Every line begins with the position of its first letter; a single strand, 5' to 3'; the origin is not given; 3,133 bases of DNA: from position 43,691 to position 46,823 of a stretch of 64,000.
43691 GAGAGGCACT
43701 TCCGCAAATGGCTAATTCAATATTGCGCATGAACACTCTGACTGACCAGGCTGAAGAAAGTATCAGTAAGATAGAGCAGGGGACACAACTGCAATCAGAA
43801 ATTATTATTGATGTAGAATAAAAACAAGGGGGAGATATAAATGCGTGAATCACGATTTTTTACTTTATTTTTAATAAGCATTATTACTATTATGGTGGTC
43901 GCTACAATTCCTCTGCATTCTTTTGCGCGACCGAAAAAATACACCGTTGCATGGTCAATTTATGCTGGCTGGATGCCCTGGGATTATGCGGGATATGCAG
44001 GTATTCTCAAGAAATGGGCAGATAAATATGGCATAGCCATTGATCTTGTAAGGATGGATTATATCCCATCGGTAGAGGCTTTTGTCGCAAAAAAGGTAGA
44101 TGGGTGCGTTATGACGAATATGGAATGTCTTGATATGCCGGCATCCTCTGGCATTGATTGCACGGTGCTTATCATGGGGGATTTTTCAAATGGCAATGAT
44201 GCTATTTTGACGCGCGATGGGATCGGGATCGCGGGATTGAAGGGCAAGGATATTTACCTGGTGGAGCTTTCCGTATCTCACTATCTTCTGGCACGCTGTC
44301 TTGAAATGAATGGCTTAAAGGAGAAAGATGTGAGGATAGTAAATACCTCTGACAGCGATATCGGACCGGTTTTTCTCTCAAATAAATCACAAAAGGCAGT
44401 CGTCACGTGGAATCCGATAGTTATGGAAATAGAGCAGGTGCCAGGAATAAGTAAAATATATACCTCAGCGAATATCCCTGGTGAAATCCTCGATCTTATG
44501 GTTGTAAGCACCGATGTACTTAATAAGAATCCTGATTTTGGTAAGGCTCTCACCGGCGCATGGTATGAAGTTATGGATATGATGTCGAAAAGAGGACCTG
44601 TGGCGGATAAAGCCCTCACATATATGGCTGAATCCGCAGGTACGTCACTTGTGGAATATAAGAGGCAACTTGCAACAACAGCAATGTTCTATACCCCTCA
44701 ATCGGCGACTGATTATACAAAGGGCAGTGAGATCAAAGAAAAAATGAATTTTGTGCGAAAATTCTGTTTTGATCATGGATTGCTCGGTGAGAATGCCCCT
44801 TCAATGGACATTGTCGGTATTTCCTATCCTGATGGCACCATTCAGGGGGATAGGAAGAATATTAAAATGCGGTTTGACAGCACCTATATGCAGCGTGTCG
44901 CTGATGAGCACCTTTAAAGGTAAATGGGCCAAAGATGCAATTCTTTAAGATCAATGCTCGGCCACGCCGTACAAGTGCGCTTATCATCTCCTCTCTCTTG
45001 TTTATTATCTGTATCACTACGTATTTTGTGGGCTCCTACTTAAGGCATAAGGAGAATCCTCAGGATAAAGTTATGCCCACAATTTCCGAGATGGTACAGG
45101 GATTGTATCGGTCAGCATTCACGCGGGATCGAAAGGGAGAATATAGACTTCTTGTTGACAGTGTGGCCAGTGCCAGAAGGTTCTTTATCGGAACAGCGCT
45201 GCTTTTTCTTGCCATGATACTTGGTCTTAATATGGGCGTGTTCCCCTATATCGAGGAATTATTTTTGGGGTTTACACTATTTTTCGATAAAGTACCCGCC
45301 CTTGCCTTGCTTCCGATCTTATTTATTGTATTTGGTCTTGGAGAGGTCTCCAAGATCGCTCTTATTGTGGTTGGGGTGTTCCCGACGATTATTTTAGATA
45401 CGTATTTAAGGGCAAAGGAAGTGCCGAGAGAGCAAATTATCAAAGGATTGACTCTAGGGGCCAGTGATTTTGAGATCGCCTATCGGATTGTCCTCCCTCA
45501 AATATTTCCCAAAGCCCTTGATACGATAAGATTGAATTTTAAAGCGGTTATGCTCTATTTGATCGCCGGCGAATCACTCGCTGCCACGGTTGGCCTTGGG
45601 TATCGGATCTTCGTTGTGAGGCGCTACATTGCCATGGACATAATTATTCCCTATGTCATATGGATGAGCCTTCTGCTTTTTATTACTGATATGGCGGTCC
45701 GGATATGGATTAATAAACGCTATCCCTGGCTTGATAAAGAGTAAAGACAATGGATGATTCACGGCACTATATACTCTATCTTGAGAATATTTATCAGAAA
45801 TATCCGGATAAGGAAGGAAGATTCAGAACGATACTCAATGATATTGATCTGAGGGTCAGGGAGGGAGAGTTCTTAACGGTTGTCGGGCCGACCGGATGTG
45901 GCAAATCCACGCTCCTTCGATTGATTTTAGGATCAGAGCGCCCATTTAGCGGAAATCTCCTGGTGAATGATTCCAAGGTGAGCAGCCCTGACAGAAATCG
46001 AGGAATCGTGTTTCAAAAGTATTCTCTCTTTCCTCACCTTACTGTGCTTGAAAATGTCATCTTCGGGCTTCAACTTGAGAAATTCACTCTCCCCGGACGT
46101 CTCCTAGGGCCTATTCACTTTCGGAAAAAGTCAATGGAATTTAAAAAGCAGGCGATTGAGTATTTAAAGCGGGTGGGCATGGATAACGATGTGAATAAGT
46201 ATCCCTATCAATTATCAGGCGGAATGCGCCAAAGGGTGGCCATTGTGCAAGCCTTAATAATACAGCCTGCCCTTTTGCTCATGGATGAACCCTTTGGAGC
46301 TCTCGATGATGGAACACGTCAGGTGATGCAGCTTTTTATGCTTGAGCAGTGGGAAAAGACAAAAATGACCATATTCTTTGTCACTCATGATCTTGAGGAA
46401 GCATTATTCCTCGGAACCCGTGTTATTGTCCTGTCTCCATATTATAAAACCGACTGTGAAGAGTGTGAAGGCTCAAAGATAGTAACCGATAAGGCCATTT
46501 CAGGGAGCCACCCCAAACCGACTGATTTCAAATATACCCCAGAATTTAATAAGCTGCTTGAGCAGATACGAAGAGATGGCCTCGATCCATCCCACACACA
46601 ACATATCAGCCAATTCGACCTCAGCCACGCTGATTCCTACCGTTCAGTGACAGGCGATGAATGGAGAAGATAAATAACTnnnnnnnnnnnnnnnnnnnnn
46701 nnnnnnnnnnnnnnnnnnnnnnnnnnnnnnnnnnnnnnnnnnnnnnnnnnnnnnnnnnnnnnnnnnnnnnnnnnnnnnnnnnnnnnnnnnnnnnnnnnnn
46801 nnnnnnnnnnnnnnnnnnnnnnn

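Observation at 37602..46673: Unusual nine-gene operon: two OmpA-anchored SsuA-like periplasmic modules + VWA lipoprotein + coiled-coil membrane protein + TelA-like protein + SsuABC-like ABC importer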

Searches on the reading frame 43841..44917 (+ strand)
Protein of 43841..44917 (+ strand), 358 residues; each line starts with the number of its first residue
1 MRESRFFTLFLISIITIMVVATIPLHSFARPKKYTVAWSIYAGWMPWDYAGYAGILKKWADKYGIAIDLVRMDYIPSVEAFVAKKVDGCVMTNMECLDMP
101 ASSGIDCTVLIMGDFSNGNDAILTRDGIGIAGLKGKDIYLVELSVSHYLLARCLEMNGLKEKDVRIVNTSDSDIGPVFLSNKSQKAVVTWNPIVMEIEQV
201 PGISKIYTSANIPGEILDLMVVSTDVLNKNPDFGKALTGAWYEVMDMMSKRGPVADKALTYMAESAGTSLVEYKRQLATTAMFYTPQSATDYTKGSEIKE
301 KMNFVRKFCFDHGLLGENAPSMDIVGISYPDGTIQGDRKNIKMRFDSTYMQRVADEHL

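Call 3: search_protein_families(library=pfam, proteins=[window:43841-44917:+], max_evalue=0.01)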
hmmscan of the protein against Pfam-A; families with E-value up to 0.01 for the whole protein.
window:43841-44917:+ (358 aa): 1 family
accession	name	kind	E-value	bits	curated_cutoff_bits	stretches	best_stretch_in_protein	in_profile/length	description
PF09084.16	NMT1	-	1.1e-06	29.1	20.5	1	131-240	89-201/216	NMT1/THI5 like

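Call 4: search_protein_families(library=ncbifam, proteins=[window:43841-44917:+], max_evalue=0.01)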
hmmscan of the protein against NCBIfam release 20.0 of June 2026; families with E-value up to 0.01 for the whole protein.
window:43841-44917:+ (358 aa): 5 families
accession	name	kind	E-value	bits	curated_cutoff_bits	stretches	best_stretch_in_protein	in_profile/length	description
TIGR03427.1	ABC_peri_uca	equivalog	4.8e-145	482.8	333.9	1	32-358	2-328/328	putative urea ABC transporter substrate-binding protein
TIGR01728.1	SsuA_fam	subfamily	8.2e-16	58.1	163.5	1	58-250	21-218/290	aliphatic sulfonate ABC transporter substrate-binding protein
TIGR01729.1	taurine_ABC_bnd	equivalog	3.5e-10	39.8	304.25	1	68-272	30-240/300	taurine ABC transporter substrate-binding protein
NF008553.0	PRK11480.1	equivalog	4.2e-05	22.9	490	1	95-238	81-225/320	taurine ABC transporter substrate-binding protein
NF008588.0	PRK11553.1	subfamily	0.00061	18.8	299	1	130-193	124-186/319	aliphatic sulfonate ABC transporter substrate-binding protein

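Call 75: search_protein_families(library=padloc, proteins=[window:43841-44917:+], max_evalue=0.001)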
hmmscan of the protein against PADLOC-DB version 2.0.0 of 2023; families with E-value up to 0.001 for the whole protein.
window:43841-44917:+ (358 aa): 0 families

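Call 97: search_dna_similar(query=window:43841-44917:+, collection=plasmids, mode=protein, max_rows=25)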
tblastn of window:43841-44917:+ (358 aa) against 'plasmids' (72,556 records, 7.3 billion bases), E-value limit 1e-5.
Records with a match: 366; places in all: 377; records where one place covers at least 80% of the query: 242.
Best place of each record, by identity: <60% 366.
By first word of the organism name: Rhizobium 151; Pantoea 74; Klebsiella 38; Enterobacter 14; Escherichia 11; Novosphingobium 7; Sinorhizobium 6; Vibrio 6; Acinetobacter 4; Burkholderia 4; and 36 more.
By predicted mobility (MOB-suite, as given by PLSDB): non-mobilizable 228; conjugative 82; mobilizable 56.
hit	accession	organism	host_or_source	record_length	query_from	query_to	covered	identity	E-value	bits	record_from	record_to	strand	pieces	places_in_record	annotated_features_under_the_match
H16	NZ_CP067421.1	Skermanella sp. TT6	Homo sapiens,single cell,skin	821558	29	356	92%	53.2%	2e-114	372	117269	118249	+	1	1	putative urea ABC transporter substrate-binding protein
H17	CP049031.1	Rhodobacteraceae bacterium SC52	Apostichopus japonicus,pure ...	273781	18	358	95%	49.7%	5e-105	345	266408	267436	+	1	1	ABC transporter substrate-binding protein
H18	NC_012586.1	Sinorhizobium fredii NGR234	-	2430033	29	358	92%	50.6%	4e-107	351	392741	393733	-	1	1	record has no annotation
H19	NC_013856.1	Azospirillum sp. B510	-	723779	29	354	91%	51.2%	2e-110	360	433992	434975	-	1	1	putative urea ABC transporter substrate-binding protein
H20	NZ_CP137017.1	Sinorhizobium fredii GR64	Phaseolus vulgaris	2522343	29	358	92%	50.3%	4e-107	351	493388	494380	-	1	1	record has no annotation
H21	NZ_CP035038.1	Sinorhizobium fredii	single cell,soil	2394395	29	358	92%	50.0%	8e-106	347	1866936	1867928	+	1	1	none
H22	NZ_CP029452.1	Sinorhizobium fredii CCBAU 25509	Glycine soja,cell culture,plant root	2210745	29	358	92%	50.0%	9e-106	347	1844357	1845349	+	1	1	record has no annotation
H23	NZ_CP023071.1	Sinorhizobium fredii CCBAU 83666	G.max,nodule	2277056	29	358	92%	50.0%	9e-106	347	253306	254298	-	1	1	record has no annotation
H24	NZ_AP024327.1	Caballeronia sp. NK8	-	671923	22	358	94%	48.4%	4e-105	345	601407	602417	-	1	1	putative urea ABC transporter substrate-binding protein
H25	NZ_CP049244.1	Allorhizobium pseudoryzae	cell culture,soil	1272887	22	358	94%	48.1%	2e-101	335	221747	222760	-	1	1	none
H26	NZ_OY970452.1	Pantoea sp. Nvir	-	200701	27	354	92%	48.6%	1e-96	321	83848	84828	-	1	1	putative urea ABC transporter substrate-binding protein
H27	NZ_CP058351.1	Peteryoungia desertarenae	Pure culture,Saline Desert Soil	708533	18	358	95%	46.7%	1e-100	332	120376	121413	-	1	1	putative urea ABC transporter substrate-binding protein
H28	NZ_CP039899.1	Agrobacterium tumefaciens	-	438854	23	354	93%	47.9%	2e-99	329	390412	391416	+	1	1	putative urea ABC transporter substrate-binding protein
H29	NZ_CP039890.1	Agrobacterium tumefaciens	-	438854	23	354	93%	47.9%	2e-99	329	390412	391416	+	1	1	putative urea ABC transporter substrate-binding protein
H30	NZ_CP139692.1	Limimaricola variabilis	Bacterial Culture,hydrothermal vent ...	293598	33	358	91%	48.8%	8e-101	333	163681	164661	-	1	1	putative urea ABC transporter substrate-binding protein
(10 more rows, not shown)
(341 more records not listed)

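Call 98: get_annotated_region(hit=H19, flank=9000)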
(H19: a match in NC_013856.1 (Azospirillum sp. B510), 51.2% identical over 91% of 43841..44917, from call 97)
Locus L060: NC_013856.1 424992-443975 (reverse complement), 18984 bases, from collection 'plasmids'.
description: Azospirillum sp. B510 plasmid pAB510b, complete sequence
organism: Azospirillum sp. B510 (NCBI taxid 137722)
taxonomy: Bacteria; Pseudomonadota; Alphaproteobacteria; Rhodospirillales; Azospirillaceae; Azospirillum; Azospirillum sp. B510
host: -; source: -; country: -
typing (MOB-suite, as given by PLSDB): mobilizable; relaxase MOBP
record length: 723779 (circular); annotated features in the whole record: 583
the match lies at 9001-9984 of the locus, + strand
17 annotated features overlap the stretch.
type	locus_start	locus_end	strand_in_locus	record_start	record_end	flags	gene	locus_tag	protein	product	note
CDS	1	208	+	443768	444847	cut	-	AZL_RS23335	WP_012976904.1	phosphotransferase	-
CDS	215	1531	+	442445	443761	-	-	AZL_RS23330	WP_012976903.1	aminotransferase class III-fold pyridoxal phosphate-dependent enzyme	-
CDS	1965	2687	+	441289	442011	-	-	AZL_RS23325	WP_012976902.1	urea amidolyase associated protein UAAP1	-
CDS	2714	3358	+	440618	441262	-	-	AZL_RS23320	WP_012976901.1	urea amidolyase associated protein UAAP2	-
CDS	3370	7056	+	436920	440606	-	uca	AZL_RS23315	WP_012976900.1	urea carboxylase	GO:0019627 - urea metabolic process [Evidence IEA]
CDS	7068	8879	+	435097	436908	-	atzF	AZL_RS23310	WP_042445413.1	allophanate hydrolase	GO:0019627 - urea metabolic process [Evidence IEA]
CDS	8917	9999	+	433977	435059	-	-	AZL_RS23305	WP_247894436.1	putative urea ABC transporter substrate-binding protein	-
CDS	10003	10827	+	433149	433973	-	-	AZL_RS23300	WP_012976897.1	ABC transporter permease subunit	GO:0055085 - transmembrane transport [Evidence IEA]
CDS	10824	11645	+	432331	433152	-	-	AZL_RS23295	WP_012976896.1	ATP-binding cassette domain-containing protein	-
CDS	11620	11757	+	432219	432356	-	-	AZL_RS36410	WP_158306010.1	hypothetical protein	-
CDS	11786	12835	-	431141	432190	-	speB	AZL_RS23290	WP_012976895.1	agmatinase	GO:0008295 - spermidine biosynthetic process [Evidence IEA]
CDS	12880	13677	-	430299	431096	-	-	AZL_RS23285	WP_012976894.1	ABC transporter permease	GO:0055085 - transmembrane transport [Evidence IEA]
CDS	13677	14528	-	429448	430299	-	-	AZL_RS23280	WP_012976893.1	ABC transporter permease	GO:0055085 - transmembrane transport [Evidence IEA]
CDS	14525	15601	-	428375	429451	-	-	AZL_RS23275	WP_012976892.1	ABC transporter ATP-binding protein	-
CDS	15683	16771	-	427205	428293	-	-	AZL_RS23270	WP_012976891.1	ABC transporter substrate-binding protein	-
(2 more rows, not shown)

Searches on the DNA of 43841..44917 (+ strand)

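Call 99: search_rna_families(source=L060, threshold=gathering)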
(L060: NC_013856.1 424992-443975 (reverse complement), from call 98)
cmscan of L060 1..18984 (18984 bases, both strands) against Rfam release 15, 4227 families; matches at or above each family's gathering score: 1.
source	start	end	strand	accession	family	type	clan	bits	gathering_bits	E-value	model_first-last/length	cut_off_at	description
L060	1685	1807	+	RF00442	Guanidine-I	Cis-reg; riboswitch;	-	79.1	63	5.8e-13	1-107/107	no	Guanidine-I riboswitch aptamer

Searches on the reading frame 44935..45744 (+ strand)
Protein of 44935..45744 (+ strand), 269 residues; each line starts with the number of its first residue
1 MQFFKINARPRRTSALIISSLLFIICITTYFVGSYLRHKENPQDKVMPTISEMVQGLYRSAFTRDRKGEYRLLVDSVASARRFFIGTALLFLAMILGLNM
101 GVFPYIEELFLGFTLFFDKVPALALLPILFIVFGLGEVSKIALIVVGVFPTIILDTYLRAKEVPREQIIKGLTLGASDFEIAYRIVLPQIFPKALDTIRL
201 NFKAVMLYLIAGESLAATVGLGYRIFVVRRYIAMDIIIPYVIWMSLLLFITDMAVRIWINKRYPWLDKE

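Call 3: search_protein_families(library=pfam, proteins=[window:44935-45744:+], max_evalue=0.01)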
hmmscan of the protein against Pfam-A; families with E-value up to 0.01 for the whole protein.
window:44935-45744:+ (269 aa): 1 family
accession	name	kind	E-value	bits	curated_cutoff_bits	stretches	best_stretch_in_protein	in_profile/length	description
PF00528.27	BPD_transp_1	-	7e-16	58.9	26.4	1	92-257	4-177/184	Binding-protein-dependent transport system inner membrane component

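Call 4: search_protein_families(library=ncbifam, proteins=[window:44935-45744:+], max_evalue=0.01)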
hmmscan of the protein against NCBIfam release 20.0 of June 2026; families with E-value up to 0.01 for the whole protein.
window:44935-45744:+ (269 aa): 7 families
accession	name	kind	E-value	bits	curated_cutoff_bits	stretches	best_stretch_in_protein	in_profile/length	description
NF007545.0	PRK10160.1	equivalog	2.9e-21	76.1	342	1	78-266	82-271/275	taurine ABC transporter permease TauC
NF040733.1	ABC_perm_U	equivalog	4.7e-19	68.8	295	1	34-257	22-240/251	ABC transporter permease subunit SaoP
NF008470.0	PRK11365.1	equivalog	3.4e-18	66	347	1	78-257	64-244/263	aliphatic sulfonate ABC transporter permease SsuC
TIGR01183.1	ntrB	equivalog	5e-09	36.1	209.05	1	71-247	14-191/202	nitrate ABC transporter permease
NF008196.0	PRK10952.1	equivalog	7e-06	25.1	439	1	87-225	155-295/356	glycine betaine/L-proline ABC transporter permease ProW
TIGR03416.1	ABC_choXWV_perm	equivalog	0.00017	21.1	363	1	94-223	103-235/267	choline ABC transporter permease subunit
NF043080.1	MMSYN1_0166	equivalog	0.0022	17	370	1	14-201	39-229/307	oligopeptide ABC transporter permease OppC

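Call 75: search_protein_families(library=padloc, proteins=[window:44935-45744:+], max_evalue=0.001)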
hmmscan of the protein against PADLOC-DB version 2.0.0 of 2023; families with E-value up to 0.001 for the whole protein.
window:44935-45744:+ (269 aa): 0 families

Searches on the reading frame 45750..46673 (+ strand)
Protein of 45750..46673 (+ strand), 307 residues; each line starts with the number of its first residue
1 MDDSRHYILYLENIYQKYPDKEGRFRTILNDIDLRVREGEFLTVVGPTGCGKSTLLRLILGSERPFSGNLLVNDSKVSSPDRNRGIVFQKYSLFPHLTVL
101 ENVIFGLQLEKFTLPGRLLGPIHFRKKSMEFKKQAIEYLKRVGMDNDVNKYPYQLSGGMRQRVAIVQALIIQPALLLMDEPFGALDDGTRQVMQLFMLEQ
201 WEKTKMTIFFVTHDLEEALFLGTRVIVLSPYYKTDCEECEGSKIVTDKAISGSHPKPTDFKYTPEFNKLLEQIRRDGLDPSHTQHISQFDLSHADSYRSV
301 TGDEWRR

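Call 3: search_protein_families(library=pfam, proteins=[window:45750-46673:+], max_evalue=0.01)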
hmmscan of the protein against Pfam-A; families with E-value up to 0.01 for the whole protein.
window:45750-46673:+ (307 aa): 5 families
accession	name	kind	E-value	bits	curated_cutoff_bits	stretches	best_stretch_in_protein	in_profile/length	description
PF00005.33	ABC_tran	-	3.8e-33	115.4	25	1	29-182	1-136/137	ABC transporter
PF13304.12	AAA_21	-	0.00025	21.6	27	0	43-80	3-42/304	AAA domain, putative AbiEii toxin, Type IV TA system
PF13401.12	AAA_22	-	0.0012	19.6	27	1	38-63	4-29/130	AAA domain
PF13191.12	AAA_16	-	0.0013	19.7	32.6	1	25-60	9-45/167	AAA ATPase domain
PF02463.25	SMC_N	-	0.0077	16.1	40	0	25-62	10-52/220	RecF/RecN/SMC N terminal domain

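Call 4: search_protein_families(library=ncbifam, proteins=[window:45750-46673:+], max_evalue=0.01)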
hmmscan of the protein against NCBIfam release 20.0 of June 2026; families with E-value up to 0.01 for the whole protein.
window:45750-46673:+ (307 aa): 186 families (the best 25 are shown)
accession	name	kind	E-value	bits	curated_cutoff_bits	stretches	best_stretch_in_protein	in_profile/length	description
NF008421.0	PRK11248.1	equivalog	6.6e-56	189.6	357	1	10-230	3-204/255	taurine ABC transporter ATP-binding subunit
NF040729.1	ABC_ATP_SaoA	equivalog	2.9e-55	187.4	360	1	11-230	4-208/248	ABC transporter ATP-binding protein SaoA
NF006987.0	PRK09452.1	equivalog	3e-55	187.5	482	1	4-228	13-221/378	spermidine/putrescine ABC transporter ATP-binding protein PotA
TIGR03265.1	PhnT2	equivalog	7.4e-54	183.3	457.7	1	26-228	17-208/353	putative 2-aminoethylphosphonate ABC transporter ATP-binding protein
NF043075.1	MMSYN1_0197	equivalog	4.4e-52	177.1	550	1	8-228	2-206/341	spermidine/putrescine ABC transporter ATP-binding protein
TIGR00968.1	3a0106s01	subfamily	4.5e-52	176.9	342.75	1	23-229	11-205/237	sulfate ABC transporter ATP-binding protein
TIGR01184.1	ntrCD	subfamily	2.3e-51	174.6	291.8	1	29-229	1-189/230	nitrate ABC transporter ATP-binding protein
TIGR01186.1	proV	subfamily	2.3e-49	168.4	326.6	1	29-228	9-203/363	betaine/proline/choline family ABC transporter ATP-binding protein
NF008105.0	PRK10851.1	equivalog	1e-48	165.9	502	1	26-229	15-211/362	sulfate/thiosulfate ABC transporter ATP-binding protein CysA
NF008420.0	PRK11247.1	equivalog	3.9e-47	160.6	395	2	130-228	109-207/257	aliphatic sulfonates ABC transporter ATP-binding protein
TIGR03258.1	PhnT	equivalog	8e-46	156.7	499.15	1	26-228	21-213/359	2-aminoethylphosphonate ABC transport system ATP-binding subunit PhnT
TIGR01187.1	potA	subfamily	8.4e-46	156.5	355.6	1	45-229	2-175/325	polyamine ABC transporter ATP-binding protein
NF008653.0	PRK11650.1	subfamily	2.2e-45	155.3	432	1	10-229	5-209/357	sn-glycerol-3-phosphate ABC transporter ATP-binding protein UgpC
NF040840.2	tungstate_WtpC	equivalog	3.8e-45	154.7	440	1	28-228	15-204/347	tungstate ABC transporter ATP-binding protein WtpC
NF040933.2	ABC_arch_GlcV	equivalog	3.8e-45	154.3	450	1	10-228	4-215/357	glucose ABC transporter ATP-binding protein GlcV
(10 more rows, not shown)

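Call 75: search_protein_families(library=padloc, proteins=[window:45750-46673:+], max_evalue=0.001)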
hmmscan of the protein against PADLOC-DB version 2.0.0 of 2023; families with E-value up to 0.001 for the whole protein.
window:45750-46673:+ (307 aa): 3 families
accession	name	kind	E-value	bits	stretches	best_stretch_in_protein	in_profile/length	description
PDLC04135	mad3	-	1.2e-26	92.1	2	142-230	252-339/374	mads_3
PDLC04140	mad8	-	4.7e-11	40.8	1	27-217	15-236/314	mads_8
PDLC02980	AriA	-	4.1e-06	25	0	43-61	3-21/304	-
